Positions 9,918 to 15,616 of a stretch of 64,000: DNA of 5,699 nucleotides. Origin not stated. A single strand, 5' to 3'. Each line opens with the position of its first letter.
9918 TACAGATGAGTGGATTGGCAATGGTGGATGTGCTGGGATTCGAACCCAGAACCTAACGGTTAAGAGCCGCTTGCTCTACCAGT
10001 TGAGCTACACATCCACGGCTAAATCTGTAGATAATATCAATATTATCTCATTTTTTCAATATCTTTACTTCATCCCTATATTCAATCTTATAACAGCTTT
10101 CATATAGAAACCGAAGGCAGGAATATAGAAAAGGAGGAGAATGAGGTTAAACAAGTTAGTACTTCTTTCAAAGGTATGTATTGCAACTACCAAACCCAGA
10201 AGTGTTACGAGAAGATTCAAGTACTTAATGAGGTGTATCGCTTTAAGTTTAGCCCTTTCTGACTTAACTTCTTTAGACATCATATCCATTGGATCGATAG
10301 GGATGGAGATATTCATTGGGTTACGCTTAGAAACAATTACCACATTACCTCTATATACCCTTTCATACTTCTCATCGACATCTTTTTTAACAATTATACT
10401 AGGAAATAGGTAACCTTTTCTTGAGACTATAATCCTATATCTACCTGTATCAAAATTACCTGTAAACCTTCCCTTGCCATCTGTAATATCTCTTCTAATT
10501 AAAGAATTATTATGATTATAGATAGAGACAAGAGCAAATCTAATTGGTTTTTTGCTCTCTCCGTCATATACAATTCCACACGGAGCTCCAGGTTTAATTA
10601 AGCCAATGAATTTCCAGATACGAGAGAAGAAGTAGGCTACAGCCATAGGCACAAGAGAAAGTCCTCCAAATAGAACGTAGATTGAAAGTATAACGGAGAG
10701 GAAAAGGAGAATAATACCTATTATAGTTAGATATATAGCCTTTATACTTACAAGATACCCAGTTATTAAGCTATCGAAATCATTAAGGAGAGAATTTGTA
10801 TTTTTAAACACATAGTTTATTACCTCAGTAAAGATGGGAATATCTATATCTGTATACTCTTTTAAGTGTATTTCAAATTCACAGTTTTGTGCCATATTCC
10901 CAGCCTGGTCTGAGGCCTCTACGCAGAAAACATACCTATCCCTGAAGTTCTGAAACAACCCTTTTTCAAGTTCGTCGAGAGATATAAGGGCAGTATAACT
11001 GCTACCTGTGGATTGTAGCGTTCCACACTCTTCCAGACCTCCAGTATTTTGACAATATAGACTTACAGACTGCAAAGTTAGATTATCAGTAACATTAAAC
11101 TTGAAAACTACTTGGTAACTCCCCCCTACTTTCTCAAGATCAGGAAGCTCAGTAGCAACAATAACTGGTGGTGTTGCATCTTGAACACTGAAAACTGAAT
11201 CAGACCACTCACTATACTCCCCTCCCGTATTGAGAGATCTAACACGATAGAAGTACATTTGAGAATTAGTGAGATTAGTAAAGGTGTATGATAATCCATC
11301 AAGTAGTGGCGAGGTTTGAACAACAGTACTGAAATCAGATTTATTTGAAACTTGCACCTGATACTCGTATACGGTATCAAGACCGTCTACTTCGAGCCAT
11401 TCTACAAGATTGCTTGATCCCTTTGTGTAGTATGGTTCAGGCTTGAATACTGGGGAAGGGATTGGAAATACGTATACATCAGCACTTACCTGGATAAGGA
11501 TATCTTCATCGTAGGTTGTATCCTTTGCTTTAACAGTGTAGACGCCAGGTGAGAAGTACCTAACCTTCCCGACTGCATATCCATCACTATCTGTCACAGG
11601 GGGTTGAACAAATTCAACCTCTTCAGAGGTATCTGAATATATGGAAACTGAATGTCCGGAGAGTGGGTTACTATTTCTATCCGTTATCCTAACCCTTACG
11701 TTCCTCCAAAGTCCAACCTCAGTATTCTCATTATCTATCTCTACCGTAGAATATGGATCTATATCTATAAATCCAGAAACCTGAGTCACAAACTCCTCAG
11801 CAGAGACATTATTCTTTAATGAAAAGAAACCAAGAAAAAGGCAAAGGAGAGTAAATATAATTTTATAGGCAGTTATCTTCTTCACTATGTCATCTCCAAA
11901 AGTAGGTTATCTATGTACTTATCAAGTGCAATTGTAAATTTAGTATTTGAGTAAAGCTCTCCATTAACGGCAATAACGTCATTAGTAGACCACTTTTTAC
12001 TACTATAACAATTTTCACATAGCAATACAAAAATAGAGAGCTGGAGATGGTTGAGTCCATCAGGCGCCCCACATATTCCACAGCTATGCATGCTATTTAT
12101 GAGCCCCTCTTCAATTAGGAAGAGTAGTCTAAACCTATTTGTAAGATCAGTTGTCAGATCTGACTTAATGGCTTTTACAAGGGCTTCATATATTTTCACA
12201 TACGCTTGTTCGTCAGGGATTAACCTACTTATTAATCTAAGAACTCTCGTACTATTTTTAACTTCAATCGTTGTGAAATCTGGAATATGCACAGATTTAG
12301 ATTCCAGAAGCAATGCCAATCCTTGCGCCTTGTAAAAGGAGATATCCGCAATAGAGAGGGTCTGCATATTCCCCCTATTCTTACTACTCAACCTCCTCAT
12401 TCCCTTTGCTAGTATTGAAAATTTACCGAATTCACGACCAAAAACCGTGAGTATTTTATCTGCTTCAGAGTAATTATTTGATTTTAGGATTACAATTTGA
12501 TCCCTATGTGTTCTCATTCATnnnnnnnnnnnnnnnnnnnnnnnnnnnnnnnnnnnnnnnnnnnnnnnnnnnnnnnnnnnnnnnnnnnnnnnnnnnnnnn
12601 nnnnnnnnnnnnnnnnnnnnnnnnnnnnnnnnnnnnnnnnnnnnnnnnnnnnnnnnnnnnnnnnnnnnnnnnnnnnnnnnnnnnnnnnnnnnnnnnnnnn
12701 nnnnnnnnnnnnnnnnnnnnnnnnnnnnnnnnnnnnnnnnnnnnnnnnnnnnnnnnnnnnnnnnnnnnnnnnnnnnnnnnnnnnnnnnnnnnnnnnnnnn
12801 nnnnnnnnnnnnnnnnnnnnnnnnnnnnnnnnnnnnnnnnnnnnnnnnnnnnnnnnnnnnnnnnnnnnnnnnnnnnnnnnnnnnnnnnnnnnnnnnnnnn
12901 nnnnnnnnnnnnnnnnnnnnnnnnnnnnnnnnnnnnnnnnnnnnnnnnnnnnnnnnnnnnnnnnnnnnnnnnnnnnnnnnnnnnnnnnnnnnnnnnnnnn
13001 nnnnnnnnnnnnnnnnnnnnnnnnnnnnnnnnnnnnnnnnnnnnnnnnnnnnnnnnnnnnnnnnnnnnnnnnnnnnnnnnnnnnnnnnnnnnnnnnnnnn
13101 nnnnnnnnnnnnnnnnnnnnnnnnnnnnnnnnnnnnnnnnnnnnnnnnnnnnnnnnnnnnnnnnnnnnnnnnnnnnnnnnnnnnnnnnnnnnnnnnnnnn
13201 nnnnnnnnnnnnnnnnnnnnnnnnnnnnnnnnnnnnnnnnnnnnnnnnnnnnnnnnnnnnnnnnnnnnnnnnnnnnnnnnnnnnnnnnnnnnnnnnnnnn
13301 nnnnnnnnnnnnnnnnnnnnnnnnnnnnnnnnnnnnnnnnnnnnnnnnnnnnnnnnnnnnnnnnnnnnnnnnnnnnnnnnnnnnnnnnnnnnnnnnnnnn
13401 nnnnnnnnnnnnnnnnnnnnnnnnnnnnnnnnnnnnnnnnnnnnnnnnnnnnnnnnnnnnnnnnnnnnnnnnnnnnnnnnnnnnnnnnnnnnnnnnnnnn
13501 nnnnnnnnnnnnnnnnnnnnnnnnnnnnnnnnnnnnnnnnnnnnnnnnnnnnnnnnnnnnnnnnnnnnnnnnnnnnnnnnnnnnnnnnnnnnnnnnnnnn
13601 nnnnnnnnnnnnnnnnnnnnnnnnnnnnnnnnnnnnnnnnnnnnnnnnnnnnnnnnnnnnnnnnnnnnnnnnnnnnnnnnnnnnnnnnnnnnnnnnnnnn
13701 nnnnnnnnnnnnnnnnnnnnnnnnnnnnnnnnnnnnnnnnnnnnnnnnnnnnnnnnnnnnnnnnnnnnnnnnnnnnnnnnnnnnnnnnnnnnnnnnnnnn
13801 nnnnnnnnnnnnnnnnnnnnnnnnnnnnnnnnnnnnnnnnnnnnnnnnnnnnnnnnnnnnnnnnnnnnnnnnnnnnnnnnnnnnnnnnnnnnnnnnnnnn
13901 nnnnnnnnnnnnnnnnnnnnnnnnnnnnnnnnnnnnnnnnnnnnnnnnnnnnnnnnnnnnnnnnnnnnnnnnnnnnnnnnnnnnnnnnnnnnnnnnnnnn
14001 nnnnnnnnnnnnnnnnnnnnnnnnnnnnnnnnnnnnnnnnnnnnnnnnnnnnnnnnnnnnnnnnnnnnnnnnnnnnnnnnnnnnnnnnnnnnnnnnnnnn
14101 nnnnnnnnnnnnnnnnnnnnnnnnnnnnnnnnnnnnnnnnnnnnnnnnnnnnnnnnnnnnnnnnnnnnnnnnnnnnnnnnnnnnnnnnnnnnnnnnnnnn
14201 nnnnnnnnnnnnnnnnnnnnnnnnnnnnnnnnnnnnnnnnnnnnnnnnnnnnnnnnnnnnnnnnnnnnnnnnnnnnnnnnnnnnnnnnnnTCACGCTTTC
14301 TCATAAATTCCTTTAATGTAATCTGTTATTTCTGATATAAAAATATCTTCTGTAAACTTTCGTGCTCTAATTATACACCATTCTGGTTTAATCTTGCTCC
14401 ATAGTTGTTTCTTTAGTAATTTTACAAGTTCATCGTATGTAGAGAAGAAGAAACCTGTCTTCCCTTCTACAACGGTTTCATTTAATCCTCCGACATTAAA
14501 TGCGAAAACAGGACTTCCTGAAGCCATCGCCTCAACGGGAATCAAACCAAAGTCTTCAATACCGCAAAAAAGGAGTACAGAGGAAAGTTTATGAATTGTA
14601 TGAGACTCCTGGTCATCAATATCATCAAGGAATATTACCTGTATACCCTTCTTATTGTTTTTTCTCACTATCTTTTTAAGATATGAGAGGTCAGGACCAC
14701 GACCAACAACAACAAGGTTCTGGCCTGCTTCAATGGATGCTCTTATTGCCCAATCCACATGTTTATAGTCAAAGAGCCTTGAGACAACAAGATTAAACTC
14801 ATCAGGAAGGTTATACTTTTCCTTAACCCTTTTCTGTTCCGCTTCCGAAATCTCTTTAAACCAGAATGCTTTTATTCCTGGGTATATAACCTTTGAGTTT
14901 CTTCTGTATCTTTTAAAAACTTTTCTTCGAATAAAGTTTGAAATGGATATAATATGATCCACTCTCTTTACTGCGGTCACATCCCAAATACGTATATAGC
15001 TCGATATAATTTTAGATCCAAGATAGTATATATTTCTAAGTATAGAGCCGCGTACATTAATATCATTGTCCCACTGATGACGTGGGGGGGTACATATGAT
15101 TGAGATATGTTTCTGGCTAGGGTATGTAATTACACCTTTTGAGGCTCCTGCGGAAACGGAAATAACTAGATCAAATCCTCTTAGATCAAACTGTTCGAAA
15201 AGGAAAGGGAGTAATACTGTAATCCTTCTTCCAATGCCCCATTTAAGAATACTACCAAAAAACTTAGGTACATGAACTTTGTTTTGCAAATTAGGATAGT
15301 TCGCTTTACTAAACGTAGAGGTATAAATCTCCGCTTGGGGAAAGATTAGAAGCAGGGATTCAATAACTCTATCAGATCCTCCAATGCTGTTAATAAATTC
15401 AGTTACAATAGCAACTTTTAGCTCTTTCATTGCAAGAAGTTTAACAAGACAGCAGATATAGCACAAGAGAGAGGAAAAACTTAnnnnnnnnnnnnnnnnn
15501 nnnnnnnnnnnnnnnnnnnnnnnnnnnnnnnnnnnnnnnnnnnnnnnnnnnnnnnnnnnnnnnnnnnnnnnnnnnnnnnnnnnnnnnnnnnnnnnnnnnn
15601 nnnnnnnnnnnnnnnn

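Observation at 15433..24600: Tandem duplication of a giant surface-protein gene cassette with diverged N-terminal domains and conserved C-terminal module and flanks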

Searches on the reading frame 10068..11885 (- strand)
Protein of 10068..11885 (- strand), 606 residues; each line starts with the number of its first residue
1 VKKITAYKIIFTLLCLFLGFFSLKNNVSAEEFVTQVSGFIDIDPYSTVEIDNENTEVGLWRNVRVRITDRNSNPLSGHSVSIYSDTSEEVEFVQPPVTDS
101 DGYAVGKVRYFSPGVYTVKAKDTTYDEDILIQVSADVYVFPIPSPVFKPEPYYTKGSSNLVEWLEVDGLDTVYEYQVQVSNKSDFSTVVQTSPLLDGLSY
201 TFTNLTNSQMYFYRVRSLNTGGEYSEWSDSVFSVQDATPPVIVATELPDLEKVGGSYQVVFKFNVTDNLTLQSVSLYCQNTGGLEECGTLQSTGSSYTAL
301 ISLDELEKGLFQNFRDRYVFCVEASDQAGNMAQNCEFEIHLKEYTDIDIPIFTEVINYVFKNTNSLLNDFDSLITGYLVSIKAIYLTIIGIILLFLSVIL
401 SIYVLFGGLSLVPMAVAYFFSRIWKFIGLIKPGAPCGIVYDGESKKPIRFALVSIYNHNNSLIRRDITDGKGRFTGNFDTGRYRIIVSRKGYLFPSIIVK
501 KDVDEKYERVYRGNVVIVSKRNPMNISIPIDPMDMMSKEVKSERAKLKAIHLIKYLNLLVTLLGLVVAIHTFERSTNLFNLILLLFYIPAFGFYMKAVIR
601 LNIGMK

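Call 11: search_protein_families(library=pfam, proteins=[window:10068-11885:-], max_evalue=0.01)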
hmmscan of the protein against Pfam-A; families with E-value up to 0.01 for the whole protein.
window:10068-11885:- (606 aa): 7 families
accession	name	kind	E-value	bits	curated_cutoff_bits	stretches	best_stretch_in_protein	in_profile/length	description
PF13620.12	CarboxypepD_reg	-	6.1e-12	46.2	32.3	1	437-492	4-59/82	Carboxypeptidase regulatory-like domain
PF00041.27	fn3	-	1.5e-06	28.7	25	1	157-231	14-81/84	Fibronectin type III domain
PF02369.22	Big_1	-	2.8e-06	27.8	34.9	1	62-121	20-79/93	Bacterial Ig-like domain (group 1)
PF13715.12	CarbopepD_reg_2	-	0.00035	21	32.2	1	437-494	3-57/88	CarboxypepD_reg-like domain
PF25788.1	Ig_Rha78A_N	-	0.0015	19.2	27.4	0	174-230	37-96/105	Rha78A-like, N-terminal immunoglobulin domain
PF16656.11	Pur_ac_phosph_N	-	0.0051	17.8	30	0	199-227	62-88/93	Purple acid Phosphatase, N-terminal domain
PF14995.11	TMEM107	-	0.0089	16.8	26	1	517-582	18-82/123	Transmembrane protein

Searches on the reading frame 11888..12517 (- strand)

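Call 11: search_protein_families(library=pfam, proteins=[window:11888-12517:-], max_evalue=0.01)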
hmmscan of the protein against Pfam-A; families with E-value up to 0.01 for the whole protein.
window:11888-12517:- (210 aa): 2 families
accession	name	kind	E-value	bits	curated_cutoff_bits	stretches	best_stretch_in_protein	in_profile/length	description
PF11967.14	RecO_N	-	4.2e-17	62.4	27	1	1-77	1-78/80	Recombination protein O N terminal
PF02565.21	RecO_C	-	0.0002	21.6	22.1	1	92-174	13-99/157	Recombination protein O C terminal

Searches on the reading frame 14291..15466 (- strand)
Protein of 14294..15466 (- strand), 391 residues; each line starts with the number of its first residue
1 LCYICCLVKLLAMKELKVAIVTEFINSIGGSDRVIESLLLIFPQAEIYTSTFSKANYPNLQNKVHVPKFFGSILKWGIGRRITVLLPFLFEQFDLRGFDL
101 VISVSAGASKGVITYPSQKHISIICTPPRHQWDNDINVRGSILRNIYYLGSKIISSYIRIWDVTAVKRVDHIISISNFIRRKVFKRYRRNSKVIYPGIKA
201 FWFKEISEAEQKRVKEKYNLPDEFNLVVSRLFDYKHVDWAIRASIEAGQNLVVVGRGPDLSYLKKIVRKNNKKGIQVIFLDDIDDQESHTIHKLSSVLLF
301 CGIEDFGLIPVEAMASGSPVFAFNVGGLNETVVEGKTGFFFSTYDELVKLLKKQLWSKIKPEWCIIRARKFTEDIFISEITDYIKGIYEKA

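Call 11: search_protein_families(library=pfam, proteins=[window:14294-15466:-], max_evalue=0.01)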
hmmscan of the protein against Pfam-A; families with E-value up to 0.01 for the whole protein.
window:14294-15466:- (391 aa): 3 families
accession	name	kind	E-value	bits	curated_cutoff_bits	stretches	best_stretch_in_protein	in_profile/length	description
PF00534.26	Glycos_transf_1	-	3.2e-21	76.1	26.4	1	210-370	3-171/172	Glycosyl transferases group 1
PF13692.12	Glyco_trans_1_4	-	8.8e-14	52.4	27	1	226-346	5-131/142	Glycosyl transferases group 1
PF13439.12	Glyco_transf_4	-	2.3e-06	28.2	28.5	1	30-198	3-166/170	Glycosyltransferase Family 4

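Call 89: find_encoding_contigs(protein=window:14291-15430:-, flank=10000, max_places=4)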
Protein window:14291-15430:- (379 aa): 1 contig read that carries it; 1 place shown.
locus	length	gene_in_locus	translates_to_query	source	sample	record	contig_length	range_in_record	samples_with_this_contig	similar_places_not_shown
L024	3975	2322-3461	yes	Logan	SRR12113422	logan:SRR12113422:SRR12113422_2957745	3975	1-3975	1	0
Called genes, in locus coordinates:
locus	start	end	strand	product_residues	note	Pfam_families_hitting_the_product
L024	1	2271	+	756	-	?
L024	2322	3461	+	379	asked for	PF13439:Glyco_transf_4 (weak), PF00534:Glycos_transf_1, PF13692:Glyco_trans_1_4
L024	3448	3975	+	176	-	?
